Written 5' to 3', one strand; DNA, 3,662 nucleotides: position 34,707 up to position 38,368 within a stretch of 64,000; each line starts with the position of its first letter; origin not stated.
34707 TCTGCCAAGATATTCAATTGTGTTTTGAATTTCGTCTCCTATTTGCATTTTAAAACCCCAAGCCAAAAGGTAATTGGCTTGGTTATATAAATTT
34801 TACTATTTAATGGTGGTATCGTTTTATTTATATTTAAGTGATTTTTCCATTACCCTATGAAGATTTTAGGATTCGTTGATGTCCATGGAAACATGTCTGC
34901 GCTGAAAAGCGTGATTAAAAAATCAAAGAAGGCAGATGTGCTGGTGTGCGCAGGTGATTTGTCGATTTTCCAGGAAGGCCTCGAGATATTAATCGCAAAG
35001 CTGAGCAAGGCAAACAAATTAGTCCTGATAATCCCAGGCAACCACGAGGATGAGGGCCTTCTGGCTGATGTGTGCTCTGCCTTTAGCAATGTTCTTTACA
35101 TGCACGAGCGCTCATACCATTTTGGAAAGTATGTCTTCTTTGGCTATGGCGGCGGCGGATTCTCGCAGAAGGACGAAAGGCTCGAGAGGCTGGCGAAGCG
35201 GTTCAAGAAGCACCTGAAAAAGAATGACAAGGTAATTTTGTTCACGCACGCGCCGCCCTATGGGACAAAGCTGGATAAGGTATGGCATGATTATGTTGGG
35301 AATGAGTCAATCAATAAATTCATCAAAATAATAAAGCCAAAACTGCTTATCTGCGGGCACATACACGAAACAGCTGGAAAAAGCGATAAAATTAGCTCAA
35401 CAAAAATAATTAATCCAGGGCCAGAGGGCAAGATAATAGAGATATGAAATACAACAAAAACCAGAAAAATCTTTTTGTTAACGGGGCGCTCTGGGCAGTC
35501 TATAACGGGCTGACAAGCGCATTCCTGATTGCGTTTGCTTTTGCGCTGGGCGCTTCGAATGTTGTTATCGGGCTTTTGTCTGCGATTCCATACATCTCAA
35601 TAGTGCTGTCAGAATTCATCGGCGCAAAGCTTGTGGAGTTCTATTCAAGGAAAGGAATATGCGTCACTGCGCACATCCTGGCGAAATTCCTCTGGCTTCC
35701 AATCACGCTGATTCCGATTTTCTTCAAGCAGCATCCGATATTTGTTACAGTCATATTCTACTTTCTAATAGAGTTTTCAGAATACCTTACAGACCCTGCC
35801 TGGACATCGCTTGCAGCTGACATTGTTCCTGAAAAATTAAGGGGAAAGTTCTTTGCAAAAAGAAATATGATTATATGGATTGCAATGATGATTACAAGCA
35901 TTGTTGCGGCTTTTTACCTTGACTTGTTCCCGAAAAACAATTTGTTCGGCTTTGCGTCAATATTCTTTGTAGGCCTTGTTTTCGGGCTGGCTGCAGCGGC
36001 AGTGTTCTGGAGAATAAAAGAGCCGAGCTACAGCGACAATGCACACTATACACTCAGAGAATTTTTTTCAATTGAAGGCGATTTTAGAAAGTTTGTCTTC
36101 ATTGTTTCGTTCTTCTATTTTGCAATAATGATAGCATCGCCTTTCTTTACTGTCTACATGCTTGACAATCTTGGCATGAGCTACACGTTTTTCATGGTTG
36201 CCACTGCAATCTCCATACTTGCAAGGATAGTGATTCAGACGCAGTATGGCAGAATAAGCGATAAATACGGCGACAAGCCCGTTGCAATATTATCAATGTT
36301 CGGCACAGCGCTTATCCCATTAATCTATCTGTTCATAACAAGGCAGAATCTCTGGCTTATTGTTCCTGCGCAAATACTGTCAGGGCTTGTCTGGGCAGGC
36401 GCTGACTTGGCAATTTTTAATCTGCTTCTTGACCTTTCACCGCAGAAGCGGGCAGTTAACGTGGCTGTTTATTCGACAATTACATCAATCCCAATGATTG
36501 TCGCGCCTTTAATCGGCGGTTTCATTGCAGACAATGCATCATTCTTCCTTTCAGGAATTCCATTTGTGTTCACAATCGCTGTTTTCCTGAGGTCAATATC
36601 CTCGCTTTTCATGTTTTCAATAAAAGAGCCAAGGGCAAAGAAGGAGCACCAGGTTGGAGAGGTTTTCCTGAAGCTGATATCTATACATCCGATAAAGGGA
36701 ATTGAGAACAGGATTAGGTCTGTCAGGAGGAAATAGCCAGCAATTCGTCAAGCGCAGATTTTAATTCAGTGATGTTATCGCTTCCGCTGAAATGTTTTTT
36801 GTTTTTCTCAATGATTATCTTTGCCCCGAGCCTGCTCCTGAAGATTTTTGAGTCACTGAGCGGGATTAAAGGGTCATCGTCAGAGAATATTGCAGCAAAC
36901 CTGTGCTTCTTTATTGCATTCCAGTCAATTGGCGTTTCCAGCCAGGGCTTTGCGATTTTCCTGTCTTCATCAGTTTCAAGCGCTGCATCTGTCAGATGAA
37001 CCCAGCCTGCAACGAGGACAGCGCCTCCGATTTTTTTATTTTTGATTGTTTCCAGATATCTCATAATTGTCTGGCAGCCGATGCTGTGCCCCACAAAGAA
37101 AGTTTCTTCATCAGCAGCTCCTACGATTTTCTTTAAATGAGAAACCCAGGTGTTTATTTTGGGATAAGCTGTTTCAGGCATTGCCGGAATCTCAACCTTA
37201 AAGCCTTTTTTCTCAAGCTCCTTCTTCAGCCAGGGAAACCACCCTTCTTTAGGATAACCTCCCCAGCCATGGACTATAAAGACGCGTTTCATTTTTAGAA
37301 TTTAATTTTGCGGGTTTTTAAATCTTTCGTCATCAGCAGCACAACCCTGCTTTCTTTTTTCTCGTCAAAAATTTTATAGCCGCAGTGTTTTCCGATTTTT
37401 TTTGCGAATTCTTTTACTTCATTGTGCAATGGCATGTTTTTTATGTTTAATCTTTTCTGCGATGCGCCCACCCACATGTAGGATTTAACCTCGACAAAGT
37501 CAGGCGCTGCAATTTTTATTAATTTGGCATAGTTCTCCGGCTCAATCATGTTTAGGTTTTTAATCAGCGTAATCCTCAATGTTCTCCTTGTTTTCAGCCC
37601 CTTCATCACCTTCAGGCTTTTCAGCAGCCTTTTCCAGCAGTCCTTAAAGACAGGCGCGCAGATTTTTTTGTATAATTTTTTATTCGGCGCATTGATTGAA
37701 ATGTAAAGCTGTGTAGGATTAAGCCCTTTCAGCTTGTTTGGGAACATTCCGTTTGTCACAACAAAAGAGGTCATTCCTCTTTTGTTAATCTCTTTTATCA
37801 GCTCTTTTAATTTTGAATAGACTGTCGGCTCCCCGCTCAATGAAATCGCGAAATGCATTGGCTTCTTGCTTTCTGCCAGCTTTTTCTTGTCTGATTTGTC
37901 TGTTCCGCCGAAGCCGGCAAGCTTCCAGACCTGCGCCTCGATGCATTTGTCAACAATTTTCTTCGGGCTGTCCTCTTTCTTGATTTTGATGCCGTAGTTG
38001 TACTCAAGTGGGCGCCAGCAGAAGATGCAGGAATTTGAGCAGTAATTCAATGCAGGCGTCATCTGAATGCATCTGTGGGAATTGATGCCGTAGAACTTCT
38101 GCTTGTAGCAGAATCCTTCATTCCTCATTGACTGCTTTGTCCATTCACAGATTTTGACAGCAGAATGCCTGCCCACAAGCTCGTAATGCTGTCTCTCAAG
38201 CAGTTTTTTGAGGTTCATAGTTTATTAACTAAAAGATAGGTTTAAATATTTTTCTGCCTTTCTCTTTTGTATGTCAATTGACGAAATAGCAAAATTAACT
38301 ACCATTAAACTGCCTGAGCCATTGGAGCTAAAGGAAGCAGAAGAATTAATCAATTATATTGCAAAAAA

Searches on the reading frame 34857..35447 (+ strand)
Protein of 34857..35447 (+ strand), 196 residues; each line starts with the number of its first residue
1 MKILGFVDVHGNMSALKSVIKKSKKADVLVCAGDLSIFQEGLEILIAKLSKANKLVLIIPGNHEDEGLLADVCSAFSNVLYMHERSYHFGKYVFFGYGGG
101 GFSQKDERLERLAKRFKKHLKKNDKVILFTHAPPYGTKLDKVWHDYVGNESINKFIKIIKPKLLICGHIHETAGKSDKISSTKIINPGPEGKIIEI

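Call 52: search_protein_families(library=pfam, proteins=[window:34857-35447:+], max_evalue=0.001)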
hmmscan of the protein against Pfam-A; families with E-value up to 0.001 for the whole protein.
window:34857-35447:+ (196 aa): 3 families
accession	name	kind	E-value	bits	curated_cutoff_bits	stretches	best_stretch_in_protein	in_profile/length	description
PF00149.33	Metallophos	-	6.7e-18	66.3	21.5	1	1-171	1-190/191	Calcineurin-like phosphoesterase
PF12850.12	Metallophos_2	-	1e-11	45.5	27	1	1-189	1-134/154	Calcineurin-like phosphoesterase superfamily domain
PF14582.11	Metallophos_3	-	2.8e-11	43.7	28.2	1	46-188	82-237/259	Metallophosphoesterase, calcineurin superfamily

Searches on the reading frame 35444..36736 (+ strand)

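Call 52: search_protein_families(library=pfam, proteins=[window:35444-36736:+], max_evalue=0.001)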
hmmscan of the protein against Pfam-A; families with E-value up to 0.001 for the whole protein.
window:35444-36736:+ (430 aa): 2 families
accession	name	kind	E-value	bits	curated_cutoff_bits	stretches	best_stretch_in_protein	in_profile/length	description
PF07690.21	MFS_1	-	5.3e-35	121.4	33.4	2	218-406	2-187/347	Major Facilitator Superfamily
PF12832.13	MFS_1_like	-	2e-06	27.6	25.2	1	221-398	7-186/373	MFS_1 like family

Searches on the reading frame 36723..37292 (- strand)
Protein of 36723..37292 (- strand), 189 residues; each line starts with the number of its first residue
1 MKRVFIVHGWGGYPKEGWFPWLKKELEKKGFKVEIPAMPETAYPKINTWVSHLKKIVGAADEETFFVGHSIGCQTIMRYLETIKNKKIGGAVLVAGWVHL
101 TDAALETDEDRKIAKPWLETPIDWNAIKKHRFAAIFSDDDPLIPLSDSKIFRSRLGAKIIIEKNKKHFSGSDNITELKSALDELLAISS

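Call 52: search_protein_families(library=pfam, proteins=[window:36723-37292:-], max_evalue=0.001)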
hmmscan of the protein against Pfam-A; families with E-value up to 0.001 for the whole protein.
window:36723-37292:- (189 aa): 5 families
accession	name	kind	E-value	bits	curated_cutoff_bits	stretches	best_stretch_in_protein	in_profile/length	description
PF06821.19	Ser_hydrolase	-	1.9e-21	77.2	22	1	5-170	2-156/172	Serine hydrolase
PF00561.26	Abhydrolase_1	-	3e-06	27.5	25.8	1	4-107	3-109/245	alpha/beta hydrolase fold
PF08538.16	DUF1749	-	9.4e-05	22.1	24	1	46-106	87-151/299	Protein of unknown function (DUF1749)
PF10230.15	LIDHydrolase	-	0.00031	21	27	0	50-99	69-121/262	Lipid-droplet associated hydrolase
PF12697.13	Abhydrolase_6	-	0.00054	21.1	26.3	1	4-123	1-113/217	Alpha/beta hydrolase family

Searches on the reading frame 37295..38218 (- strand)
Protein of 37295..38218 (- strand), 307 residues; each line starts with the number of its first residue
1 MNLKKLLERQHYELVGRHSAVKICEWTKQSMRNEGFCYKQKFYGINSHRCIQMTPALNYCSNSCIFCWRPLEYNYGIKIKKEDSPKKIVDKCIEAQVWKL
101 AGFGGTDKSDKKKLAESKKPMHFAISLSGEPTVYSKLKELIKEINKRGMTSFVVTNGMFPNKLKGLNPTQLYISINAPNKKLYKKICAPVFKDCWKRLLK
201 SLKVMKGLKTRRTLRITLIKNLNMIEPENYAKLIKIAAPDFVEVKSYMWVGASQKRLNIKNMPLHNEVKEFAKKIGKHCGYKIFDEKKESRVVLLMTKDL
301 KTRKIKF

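Call 52: search_protein_families(library=pfam, proteins=[window:37295-38218:-], max_evalue=0.001)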
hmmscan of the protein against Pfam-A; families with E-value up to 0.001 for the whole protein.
window:37295-38218:- (307 aa): 2 families
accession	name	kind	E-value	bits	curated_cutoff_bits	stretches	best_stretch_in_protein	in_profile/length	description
PF08608.17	Wyosine_form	-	2.2e-24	85.9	22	1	237-296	2-62/63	Wyosine base formation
PF04055.27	Radical_SAM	-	6.5e-16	59.4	29.5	1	58-234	5-166/166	Radical SAM superfamily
